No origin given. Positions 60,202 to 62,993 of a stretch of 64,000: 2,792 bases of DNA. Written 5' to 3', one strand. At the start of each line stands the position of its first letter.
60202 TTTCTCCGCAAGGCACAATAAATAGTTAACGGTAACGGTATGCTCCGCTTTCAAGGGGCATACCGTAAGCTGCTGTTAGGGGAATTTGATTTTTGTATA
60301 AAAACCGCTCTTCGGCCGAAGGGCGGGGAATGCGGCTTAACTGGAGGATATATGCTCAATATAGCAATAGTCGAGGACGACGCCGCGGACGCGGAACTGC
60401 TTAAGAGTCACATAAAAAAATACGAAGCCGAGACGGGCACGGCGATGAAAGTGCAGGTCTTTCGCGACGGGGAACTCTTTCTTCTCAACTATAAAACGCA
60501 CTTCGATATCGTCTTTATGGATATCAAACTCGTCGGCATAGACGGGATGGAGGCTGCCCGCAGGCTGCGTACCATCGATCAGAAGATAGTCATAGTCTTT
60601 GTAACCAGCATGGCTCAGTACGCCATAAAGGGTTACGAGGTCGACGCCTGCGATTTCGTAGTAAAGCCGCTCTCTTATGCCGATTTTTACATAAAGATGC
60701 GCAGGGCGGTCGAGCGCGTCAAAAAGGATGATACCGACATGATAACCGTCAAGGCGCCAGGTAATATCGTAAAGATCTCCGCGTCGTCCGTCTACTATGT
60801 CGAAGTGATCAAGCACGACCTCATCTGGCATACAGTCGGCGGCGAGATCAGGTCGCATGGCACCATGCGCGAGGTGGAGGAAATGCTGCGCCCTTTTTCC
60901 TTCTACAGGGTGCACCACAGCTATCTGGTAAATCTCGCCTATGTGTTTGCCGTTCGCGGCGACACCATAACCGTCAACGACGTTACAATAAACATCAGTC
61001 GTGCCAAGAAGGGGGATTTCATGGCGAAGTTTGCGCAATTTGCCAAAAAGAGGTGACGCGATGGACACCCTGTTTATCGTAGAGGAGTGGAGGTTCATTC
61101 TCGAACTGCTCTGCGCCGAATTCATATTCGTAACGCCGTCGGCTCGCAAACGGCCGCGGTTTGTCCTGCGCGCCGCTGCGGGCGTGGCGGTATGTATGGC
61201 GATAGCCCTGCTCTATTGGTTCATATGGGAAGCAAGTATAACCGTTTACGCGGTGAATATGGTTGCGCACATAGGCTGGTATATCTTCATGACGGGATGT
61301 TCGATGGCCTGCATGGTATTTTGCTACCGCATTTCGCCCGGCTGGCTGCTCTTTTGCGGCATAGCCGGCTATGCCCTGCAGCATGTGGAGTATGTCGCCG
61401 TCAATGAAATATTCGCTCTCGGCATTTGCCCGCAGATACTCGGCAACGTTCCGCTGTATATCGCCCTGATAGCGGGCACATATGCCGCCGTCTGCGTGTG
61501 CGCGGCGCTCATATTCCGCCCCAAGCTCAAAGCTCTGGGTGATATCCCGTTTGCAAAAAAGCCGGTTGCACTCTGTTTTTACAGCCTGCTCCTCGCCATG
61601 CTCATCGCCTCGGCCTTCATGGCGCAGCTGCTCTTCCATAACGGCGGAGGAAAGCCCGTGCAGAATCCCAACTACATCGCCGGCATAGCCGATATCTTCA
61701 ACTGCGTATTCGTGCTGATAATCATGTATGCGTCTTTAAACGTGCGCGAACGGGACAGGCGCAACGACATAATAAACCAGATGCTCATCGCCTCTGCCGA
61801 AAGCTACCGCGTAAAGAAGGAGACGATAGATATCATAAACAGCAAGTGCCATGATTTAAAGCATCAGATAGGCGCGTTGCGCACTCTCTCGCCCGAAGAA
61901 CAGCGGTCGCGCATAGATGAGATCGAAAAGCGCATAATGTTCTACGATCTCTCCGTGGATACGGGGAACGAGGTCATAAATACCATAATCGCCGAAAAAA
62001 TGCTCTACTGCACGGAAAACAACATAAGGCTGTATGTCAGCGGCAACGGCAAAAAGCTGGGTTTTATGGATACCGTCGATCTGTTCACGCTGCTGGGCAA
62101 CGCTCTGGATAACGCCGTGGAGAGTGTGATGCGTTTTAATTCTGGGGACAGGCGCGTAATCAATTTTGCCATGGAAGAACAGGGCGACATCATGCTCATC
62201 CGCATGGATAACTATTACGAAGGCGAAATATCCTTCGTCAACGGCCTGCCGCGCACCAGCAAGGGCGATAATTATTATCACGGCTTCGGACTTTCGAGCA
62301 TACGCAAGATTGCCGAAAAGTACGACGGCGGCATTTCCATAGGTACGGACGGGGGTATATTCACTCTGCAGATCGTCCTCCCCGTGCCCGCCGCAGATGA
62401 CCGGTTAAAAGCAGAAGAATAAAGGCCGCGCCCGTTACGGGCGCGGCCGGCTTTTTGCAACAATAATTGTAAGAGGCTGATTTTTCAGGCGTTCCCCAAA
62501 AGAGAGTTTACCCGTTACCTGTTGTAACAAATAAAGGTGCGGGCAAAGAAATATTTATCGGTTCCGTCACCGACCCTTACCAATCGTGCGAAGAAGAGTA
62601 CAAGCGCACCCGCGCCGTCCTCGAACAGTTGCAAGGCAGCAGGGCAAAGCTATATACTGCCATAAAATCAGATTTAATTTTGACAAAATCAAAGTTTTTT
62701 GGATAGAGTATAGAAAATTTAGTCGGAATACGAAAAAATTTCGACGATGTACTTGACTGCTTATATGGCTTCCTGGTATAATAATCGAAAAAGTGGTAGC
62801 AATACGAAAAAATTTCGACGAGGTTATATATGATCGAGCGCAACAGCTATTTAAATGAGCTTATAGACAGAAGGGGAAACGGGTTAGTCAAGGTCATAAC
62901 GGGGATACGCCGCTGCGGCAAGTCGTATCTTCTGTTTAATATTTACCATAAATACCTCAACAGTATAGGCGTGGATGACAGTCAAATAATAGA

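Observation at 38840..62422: Duplicated five-gene module: secreted GH3 + CBM-like lipoprotein + doubly anchored GH3, governed by a LytTR/AgrC-like two-component system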

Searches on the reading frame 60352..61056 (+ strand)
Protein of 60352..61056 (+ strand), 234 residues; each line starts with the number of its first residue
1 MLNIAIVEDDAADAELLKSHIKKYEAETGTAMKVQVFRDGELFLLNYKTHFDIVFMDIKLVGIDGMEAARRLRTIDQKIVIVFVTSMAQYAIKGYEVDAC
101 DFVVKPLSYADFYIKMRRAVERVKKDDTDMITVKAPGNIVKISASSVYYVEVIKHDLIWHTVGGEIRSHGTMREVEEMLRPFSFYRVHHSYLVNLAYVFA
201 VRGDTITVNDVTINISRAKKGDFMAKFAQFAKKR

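Call 4: search_protein_families(library=pfam, proteins=[window:60352-61056:+], max_evalue=0.01)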
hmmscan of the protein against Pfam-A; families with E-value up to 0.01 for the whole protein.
window:60352-61056:+ (234 aa): 2 families
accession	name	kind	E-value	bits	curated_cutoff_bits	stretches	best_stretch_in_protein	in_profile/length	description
PF00072.30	Response_reg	-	2.6e-16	60.2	30.2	1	4-111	1-105/111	Response regulator receiver domain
PF04397.21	LytTR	-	1.2e-15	58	22.6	1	138-226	2-96/98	LytTr DNA-binding domain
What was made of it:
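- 60352..61056 (+): RR2: response regulator with receiver and LytTR domains. Call 4.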

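Call 7: search_protein_families(library=ncbifam, proteins=[window:60352-61056:+], max_evalue=0.1)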
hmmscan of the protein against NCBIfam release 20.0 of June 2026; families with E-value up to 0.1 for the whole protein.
window:60352-61056:+ (234 aa): 75 families (the best 25 are shown)
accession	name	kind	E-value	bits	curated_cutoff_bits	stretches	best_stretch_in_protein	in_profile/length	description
NF010684.1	PRK14084.1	equivalog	2.4e-16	60.3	375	1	49-127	45-119/254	response regulator transcription factor LytR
NF008677.0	PRK11697.1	equivalog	2.8e-14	53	246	1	2-204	2-206/238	two-component system response regulator BtsR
NF051850.1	RespRegRprY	equivalog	1e-12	48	370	1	3-133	6-133/234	response regulator transcription factor RprY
TIGR01387.1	cztR_silR_copR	subfamily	3.9e-12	46.3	279.2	1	5-134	2-128/218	heavy metal response regulator transcription factor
NF008296.0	PRK11083.1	equivalog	2.5e-11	43.4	273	1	3-149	5-147/228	two-component system response regulator CreB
NF008567.0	PRK11517.1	equivalog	2.6e-11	43.4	353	1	20-123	15-118/223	response regulator transcription factor HprR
NF007005.1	PRK09468.1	equivalog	3.7e-11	42.9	331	1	4-124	6-123/237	osmolarity response regulator transcription factor OmpR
NF040689.1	MtrAB_MtrA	equivalog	6.3e-11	42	300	1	4-133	1-126/219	MtrAB system response regulator MtrA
NF008034.0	PRK10766.1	equivalog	1.7e-10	40.8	275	1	3-157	4-151/231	two-component system response regulator TorR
NF041733.1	resp_reg_CseB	equivalog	1.7e-10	40.7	350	1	4-221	3-212/228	two-component system response regulator CseB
NF046049.1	quorum_RR_AgrA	equivalog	2.3e-10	40.4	400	1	3-201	2-213/238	quorum-sensing response regulator AgrA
TIGR02154.1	PhoB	equivalog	3.1e-10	39.7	296.2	1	3-131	4-132/226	phosphate regulon transcriptional regulator PhoB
NF053854.1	RespRegPhoBBctds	equivalog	9.7e-10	38.2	270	1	5-129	2-124/225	two-component system response regulator PhoB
NF008378.0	PRK11173.1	equivalog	1.1e-09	37.9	334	1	3-129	5-127/238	two-component system response regulator ArcA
NF008469.0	PRK11361.1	equivalog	1.4e-09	37.2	714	1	4-121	7-121/461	acetoacetate metabolism transcriptional regulator AtoC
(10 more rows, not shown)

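Call 69: search_solved_structures(query=window:60352-61056:+, max_evalue=0.00001)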
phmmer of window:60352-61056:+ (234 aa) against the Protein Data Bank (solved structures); distinct sequences matched with E-value up to 0.00001: 23.
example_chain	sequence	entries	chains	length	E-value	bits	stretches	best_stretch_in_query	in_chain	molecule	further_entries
6m8o_A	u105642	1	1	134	1.6e-09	41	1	45-128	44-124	DNA-binding response regulator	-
4cbv_A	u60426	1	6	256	7.4e-09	38.8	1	40-201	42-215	COME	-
2qv0_A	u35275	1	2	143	7.8e-09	38.7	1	25-110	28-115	Protein mrkE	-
1p2f_A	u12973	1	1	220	1.7e-08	37.6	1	4-133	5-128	Response Regulator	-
4q7e_A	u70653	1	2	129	5e-08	36.1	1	4-121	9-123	Response regulator of a two component regulatory system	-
1kgs_A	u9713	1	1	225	1.6e-07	34.4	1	4-126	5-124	DNA BINDING RESPONSE REGULATOR D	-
1zy2_A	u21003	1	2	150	2.3e-07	33.9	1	2-125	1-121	transcriptional regulator NtrC1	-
3nns_A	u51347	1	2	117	3e-07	33.5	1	4-122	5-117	DNA BINDING RESPONSE REGULATOR B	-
2oqr_A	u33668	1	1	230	3.6e-07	33.2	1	4-131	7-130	Sensory transduction protein regX3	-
3nnn_A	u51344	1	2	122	4.1e-07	33.1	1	4-122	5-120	DNA BINDING RESPONSE REGULATOR D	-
3a0r_B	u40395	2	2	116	1.2e-06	31.5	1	3-118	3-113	Response regulator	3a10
3cz5_A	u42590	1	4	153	1.4e-06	31.3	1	22-112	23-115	Two-component response regulator, LuxR family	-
3a0u_A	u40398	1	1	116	1.5e-06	31.2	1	3-118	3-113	Response regulator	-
8fk2_A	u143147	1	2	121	1.5e-06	31.2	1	3-122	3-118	Putative response regulator CovR VicR-like protein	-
1ny5_A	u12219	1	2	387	2.2e-06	30.7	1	2-124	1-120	transcriptional regulator (NtrC family)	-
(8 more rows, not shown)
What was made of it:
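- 60352..61056 (+): Closest solved full-length relative is ComE, 4cbv (call 69).
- Closest known: AgrC/AgrA of Staphylococcus aureus and relatives. Same: ComE is the closest solved full-length relative of RR2 (call 69).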

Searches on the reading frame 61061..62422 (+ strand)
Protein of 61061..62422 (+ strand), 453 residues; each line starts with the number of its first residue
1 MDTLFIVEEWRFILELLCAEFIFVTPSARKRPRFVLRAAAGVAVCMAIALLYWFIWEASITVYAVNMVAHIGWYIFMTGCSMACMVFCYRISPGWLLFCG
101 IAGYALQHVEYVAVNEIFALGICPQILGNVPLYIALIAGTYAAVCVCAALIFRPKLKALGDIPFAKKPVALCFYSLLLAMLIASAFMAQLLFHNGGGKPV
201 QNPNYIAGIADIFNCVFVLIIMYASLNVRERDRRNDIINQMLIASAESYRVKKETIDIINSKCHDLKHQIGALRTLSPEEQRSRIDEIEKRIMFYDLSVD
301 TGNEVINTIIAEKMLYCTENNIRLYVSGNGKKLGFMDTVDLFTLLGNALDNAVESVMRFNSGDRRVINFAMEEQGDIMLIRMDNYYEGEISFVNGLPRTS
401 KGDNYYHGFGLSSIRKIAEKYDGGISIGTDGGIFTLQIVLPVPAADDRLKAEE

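Call 4: search_protein_families(library=pfam, proteins=[window:61061-62422:+], max_evalue=0.01)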
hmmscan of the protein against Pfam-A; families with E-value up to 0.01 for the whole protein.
window:61061-62422:+ (453 aa): 2 families
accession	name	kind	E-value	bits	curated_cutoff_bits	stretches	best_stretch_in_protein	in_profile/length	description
PF14501.12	HATPase_c_5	-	1.3e-23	83.3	22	1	336-441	1-102/102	GHKL domain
PF02518.31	HATPase_c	-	0.0018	19.1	26.4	1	337-441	2-108/111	Histidine kinase-, DNA gyrase B-, and HSP90-like ATPase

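Call 7: search_protein_families(library=ncbifam, proteins=[window:61061-62422:+], max_evalue=0.1)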
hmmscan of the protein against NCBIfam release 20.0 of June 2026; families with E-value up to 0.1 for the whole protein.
window:61061-62422:+ (453 aa): 4 families
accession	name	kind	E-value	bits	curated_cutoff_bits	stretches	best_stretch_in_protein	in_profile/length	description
NF046015.1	HisKinAgrCStaph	equivalog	0.00026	20.3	500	1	306-422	282-397/414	quorum-sensing sensor histidine kinase AgrC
NF008298.1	PRK11086.1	subfamily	0.00048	18.7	520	1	304-443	384-524/529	DcuS/MalK family sensor histidine kinase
NF011627.0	PRK15053.1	equivalog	0.004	15.8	656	1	336-429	428-525/552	sensor histidine kinase DpiB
TIGR03962.1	mycofact_rSAM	equivalog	0.067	12.3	265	0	274-333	39-97/339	mycofactocin radical SAM maturase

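Call 67: search_dna_similar(query=window:61061-62422:+, collection=plasmids, mode=protein, max_evalue=1e-20, max_rows=15)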
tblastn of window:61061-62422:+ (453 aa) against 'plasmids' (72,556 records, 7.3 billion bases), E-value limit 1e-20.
No match.
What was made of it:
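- Tried and rejected: A search with HK2, meant to find an annotated example such as the Butyrivibrio replicons, gave no match (call 67).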

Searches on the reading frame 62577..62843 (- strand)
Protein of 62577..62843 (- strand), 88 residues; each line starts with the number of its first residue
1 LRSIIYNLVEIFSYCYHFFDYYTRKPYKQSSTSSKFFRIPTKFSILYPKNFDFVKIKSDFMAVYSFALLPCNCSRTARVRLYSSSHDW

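Call 57: search_protein_families(library=ncbifam, proteins=[window:62577-62843:-], max_evalue=10)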
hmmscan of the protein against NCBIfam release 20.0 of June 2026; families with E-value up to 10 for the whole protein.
window:62577-62843:- (88 aa): 1 family
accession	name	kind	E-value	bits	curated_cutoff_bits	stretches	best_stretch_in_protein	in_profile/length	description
NF052372.1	HP0838_fam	equivalog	0.07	12.8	200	1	12-86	5-73/170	HP0838 family lipoprotein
